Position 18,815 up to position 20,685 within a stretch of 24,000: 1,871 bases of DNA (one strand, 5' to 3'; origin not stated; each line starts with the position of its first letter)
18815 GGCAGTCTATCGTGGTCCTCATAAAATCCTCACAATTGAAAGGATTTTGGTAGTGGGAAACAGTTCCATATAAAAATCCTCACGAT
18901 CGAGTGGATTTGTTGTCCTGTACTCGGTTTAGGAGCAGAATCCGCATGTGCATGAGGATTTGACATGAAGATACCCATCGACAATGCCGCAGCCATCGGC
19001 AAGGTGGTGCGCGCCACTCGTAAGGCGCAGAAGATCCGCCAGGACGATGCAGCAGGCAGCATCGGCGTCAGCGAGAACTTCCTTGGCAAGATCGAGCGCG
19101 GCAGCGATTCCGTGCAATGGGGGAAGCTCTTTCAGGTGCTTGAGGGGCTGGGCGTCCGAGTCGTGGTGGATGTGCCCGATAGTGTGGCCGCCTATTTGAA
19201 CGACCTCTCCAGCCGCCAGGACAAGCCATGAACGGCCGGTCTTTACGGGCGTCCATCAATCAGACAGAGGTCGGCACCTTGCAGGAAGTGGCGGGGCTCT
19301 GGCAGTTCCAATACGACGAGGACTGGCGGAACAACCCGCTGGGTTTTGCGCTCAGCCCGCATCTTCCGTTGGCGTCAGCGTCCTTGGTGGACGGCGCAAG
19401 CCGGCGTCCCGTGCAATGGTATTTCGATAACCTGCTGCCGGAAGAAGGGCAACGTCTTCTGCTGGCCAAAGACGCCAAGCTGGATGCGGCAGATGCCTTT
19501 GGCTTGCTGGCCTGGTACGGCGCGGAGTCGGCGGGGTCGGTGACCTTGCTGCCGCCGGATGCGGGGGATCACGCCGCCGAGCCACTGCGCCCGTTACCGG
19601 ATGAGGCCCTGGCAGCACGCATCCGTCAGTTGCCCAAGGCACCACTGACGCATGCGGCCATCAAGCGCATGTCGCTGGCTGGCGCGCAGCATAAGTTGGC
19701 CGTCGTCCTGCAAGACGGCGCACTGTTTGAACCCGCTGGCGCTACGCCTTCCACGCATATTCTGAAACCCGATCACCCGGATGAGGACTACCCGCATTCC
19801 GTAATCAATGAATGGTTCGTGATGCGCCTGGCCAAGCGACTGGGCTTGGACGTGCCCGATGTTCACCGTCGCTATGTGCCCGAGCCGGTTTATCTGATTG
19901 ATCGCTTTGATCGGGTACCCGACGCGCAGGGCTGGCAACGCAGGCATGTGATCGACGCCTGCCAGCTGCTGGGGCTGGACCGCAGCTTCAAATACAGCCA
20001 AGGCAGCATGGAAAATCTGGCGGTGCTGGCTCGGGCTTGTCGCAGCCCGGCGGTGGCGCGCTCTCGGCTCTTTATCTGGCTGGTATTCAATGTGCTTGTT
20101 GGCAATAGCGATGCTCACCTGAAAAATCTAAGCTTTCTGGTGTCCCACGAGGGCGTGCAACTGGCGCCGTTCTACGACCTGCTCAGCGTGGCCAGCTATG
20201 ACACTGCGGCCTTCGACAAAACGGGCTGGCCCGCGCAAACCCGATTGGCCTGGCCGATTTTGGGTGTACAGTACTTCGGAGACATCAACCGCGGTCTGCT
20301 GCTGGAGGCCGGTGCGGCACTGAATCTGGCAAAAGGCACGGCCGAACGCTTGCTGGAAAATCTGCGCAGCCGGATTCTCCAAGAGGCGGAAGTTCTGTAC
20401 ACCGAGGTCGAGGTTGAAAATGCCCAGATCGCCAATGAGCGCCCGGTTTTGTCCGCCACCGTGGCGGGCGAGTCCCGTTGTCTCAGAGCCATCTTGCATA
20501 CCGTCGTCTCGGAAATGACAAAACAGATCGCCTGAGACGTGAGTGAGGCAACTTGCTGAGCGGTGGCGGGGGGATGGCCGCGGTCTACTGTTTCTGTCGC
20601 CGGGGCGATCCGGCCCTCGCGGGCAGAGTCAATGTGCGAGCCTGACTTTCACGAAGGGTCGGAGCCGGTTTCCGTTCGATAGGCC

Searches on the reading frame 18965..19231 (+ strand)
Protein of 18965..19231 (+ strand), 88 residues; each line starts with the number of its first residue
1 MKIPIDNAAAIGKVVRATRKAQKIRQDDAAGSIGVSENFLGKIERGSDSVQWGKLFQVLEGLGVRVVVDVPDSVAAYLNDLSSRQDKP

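Call 6: search_protein_families(library=pfam, proteins=[window:18965-19231:+], max_evalue=0.01)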
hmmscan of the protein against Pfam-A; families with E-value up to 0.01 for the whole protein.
window:18965-19231:+ (88 aa): 4 families
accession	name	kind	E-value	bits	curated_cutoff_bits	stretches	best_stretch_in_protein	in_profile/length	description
PF13560.12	HTH_31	-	1.8e-06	28.6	27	1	11-64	2-56/64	Helix-turn-helix domain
PF01381.28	HTH_3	-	7.8e-06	26.3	23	1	15-65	1-51/55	Helix-turn-helix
PF13744.12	HTH_37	-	0.0015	18.8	27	1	10-70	18-79/80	Helix-turn-helix domain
PF13413.12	HTH_25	-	0.0084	16.4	24.6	0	16-46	3-33/62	Helix-turn-helix domain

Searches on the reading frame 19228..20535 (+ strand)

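Call 6: search_protein_families(library=pfam, proteins=[window:19228-20535:+], max_evalue=0.01)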
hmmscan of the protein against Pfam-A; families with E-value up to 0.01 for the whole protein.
window:19228-20535:+ (435 aa): 2 families
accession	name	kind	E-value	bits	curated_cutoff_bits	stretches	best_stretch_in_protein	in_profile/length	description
PF07804.18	HipA_C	-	1.1e-51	176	30.5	1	148-328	1-169/213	HipA-like C-terminal domain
PF13657.11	Couple_hipA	-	6.9e-19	68.6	22.5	1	8-107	3-98/99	HipA N-terminal domain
